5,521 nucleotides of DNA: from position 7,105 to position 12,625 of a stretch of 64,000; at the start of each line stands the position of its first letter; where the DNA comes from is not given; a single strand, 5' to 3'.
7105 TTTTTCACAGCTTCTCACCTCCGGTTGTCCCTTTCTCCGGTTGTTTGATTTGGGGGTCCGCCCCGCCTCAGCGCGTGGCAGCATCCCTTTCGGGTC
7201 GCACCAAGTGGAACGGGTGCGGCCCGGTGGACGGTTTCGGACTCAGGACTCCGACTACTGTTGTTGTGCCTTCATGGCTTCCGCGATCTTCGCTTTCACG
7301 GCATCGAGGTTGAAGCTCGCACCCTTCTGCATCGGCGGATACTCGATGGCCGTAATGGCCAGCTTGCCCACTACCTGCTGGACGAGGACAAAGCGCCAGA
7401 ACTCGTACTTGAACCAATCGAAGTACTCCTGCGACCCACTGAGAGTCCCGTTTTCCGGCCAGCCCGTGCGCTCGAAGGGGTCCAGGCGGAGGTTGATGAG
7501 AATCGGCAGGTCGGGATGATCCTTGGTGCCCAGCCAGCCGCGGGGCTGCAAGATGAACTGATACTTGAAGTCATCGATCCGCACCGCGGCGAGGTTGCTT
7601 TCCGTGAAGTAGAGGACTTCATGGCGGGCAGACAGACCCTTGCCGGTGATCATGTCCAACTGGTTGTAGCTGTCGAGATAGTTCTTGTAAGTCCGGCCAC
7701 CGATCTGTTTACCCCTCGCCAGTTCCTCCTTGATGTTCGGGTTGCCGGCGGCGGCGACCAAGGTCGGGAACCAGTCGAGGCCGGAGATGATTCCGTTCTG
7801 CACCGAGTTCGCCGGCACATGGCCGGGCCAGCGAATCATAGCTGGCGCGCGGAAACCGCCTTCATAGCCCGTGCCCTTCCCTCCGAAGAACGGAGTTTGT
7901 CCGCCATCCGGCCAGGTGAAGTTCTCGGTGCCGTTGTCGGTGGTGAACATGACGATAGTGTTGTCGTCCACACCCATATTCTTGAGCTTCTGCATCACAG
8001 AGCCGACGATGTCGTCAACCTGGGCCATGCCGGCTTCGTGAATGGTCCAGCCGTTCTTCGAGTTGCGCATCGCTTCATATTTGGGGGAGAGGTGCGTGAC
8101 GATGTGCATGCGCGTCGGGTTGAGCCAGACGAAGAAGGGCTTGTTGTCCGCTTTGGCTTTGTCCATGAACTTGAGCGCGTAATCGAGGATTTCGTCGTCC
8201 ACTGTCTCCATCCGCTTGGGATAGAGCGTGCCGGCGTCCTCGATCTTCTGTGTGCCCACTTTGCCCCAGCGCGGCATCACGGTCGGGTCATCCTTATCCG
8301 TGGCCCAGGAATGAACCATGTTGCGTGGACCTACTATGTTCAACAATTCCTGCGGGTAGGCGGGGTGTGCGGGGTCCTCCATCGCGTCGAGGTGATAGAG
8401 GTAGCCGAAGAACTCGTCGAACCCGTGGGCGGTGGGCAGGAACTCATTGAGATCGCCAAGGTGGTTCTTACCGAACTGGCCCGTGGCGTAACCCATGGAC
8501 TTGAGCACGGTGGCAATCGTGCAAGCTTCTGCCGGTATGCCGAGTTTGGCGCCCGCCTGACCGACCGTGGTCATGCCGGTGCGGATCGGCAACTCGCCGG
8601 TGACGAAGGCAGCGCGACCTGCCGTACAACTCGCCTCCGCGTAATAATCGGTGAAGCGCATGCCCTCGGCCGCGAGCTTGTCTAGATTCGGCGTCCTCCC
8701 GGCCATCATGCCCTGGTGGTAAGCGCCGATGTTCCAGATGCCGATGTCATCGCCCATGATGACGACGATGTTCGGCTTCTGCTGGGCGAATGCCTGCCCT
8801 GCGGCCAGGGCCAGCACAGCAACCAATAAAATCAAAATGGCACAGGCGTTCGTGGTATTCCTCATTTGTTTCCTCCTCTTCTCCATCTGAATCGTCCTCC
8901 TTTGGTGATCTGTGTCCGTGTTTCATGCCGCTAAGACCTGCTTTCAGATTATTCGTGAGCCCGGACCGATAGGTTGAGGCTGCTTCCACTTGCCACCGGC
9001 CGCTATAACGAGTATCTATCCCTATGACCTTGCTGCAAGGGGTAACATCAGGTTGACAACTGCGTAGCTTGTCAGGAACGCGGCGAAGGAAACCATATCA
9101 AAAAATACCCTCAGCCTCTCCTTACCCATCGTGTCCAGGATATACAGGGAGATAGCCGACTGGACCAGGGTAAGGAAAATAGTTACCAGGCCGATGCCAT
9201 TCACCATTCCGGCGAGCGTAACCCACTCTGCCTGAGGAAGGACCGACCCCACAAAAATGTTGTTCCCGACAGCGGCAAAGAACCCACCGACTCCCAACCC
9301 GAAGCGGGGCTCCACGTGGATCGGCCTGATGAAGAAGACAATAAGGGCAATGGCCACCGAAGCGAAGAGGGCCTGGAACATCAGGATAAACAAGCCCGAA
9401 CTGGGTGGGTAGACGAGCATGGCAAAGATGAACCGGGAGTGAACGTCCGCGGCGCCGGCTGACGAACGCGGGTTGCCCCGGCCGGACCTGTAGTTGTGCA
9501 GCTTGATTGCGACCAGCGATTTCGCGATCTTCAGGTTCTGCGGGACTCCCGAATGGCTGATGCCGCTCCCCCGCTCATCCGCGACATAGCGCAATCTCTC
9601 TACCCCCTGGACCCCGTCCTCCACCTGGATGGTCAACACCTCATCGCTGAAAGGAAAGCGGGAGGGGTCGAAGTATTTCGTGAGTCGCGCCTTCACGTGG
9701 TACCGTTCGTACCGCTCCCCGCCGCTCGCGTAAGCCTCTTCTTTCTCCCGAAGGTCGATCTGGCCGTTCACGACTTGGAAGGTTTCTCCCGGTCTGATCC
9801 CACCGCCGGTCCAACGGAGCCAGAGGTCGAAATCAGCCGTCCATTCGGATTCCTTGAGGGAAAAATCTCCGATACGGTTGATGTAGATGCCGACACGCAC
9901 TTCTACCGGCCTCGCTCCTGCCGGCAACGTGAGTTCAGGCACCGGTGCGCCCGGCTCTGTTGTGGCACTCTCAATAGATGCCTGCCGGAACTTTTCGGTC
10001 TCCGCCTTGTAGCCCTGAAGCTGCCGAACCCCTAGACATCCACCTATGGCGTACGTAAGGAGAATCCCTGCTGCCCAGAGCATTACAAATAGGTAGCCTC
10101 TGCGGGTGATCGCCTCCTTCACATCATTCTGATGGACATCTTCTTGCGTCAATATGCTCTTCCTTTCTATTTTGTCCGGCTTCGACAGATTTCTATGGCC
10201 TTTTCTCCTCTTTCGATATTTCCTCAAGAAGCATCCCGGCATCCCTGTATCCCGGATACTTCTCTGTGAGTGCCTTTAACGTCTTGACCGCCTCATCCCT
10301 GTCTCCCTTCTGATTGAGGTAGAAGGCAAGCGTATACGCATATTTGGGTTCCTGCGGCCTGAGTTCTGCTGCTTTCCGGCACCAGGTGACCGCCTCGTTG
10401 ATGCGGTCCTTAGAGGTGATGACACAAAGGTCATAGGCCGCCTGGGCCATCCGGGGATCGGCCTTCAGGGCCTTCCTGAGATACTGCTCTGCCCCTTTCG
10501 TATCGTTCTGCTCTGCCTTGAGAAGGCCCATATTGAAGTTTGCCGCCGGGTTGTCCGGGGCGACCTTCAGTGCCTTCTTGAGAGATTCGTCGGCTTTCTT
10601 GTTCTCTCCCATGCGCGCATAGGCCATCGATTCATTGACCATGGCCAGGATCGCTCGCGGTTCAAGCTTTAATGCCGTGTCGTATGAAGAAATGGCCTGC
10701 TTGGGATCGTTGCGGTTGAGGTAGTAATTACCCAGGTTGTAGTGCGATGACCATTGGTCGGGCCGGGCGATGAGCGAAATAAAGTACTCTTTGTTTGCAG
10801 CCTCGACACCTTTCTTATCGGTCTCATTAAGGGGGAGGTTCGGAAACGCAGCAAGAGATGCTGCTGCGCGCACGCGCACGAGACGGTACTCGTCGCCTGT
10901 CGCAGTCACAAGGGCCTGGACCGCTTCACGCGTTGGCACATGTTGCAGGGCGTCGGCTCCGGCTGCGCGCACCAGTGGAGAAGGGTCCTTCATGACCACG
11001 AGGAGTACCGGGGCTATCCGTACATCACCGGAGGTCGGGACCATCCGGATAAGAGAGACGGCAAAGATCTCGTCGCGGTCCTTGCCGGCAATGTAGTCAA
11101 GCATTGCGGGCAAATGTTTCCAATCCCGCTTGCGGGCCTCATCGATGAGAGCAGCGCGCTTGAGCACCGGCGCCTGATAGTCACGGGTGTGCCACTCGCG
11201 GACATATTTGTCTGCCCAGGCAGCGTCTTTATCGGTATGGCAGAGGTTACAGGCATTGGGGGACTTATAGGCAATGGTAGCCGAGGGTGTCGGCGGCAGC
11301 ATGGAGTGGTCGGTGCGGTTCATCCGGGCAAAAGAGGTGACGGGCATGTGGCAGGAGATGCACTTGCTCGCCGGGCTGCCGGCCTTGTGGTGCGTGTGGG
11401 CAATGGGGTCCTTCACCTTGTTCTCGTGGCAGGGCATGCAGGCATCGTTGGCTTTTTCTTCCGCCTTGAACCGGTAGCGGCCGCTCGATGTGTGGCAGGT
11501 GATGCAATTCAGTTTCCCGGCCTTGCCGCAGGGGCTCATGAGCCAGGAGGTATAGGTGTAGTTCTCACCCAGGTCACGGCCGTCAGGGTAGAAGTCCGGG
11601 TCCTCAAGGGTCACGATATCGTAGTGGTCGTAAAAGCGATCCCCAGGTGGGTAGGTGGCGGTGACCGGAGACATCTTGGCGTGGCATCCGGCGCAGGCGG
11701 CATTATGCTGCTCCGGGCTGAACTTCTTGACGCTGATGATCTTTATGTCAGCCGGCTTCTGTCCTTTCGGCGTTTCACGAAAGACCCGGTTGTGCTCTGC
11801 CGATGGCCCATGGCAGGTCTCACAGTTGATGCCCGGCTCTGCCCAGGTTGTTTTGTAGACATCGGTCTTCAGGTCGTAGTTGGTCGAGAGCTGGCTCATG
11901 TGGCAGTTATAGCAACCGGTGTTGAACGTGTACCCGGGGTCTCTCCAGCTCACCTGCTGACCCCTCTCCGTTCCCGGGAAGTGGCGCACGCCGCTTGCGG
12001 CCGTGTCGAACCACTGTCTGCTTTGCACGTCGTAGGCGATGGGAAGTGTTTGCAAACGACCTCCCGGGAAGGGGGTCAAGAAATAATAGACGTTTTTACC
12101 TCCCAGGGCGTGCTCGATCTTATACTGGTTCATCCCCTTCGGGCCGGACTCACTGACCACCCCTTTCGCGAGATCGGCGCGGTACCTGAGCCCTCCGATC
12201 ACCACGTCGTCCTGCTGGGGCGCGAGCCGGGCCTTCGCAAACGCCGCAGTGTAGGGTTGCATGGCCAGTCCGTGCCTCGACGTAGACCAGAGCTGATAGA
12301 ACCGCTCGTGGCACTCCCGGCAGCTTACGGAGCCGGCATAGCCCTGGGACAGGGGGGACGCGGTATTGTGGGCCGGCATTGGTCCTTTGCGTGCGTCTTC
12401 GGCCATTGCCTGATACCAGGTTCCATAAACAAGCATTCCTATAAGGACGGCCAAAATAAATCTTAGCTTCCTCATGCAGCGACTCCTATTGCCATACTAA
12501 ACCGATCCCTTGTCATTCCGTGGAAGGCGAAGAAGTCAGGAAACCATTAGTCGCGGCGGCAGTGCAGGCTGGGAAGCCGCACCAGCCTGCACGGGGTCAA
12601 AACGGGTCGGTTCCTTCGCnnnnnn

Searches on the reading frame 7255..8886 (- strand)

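Call 41: search_protein_families(library=pfam, proteins=[window:7255-8886:-], max_evalue=0.00001)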
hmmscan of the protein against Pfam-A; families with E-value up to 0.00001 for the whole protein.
window:7255-8886:- (543 aa): 1 family
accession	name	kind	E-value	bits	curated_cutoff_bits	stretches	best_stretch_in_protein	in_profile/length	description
PF00884.28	Sulfatase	-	1e-52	179.8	25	1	38-381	1-300/301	Sulfatase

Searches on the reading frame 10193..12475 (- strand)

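Call 41: search_protein_families(library=pfam, proteins=[window:10193-12475:-], max_evalue=0.00001)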
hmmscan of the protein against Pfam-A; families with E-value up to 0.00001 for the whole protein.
window:10193-12475:- (760 aa): 19 families
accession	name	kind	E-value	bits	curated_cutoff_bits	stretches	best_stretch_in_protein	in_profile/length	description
PF13181.12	TPR_8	-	6.4e-20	70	25.7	0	577-606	3-32/34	Tetratricopeptide repeat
PF07719.23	TPR_2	-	1.4e-19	68.9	27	1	577-607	3-33/34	Tetratricopeptide repeat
PF00515.34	TPR_1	-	7.2e-17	60.9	27.8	1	577-606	3-32/34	Tetratricopeptide repeat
PF13432.12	TPR_16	-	7.4e-14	52.3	32.7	1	616-675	4-63/65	Tetratricopeptide repeat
PF14559.12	TPR_19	-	2.7e-13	50.5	25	0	691-751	6-66/68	Tetratricopeptide repeat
PF13428.12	TPR_14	-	1.7e-12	47.1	23.5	0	713-746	4-37/44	Tetratricopeptide repeat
PF13431.12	TPR_17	-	4.9e-10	39.3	24.4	0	632-664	2-34/34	Tetratricopeptide repeat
PF13424.12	TPR_12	-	9e-10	39.1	30.1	0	611-673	5-75/77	Tetratricopeptide repeat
PF13174.12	TPR_6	-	1e-09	38.8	26.3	0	717-742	7-32/33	Tetratricopeptide repeat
PF13414.12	TPR_11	-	1.7e-09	37.7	26.8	0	618-656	3-41/42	TPR repeat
PF13435.11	Cytochrome_C554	-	4.4e-09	37.6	20.8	0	182-223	45-84/84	Cytochrome c554 and c-prime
PF23914.1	TPR_CcmH_CycH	-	4.4e-09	36.8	42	1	568-671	43-149/158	Cytochrome c-type biogenesis protein H TPR domain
PF13371.12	TPR_9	-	9e-09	35.7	35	0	581-645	1-65/73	Tetratricopeptide repeat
PF13176.12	TPR_7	-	3.8e-08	33.2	27.9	0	577-605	1-29/36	Tetratricopeptide repeat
PF14522.11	Cytochrome_C7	-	4e-08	33.4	24.8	0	361-419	6-54/67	Cytochrome c7 and related cytochrome c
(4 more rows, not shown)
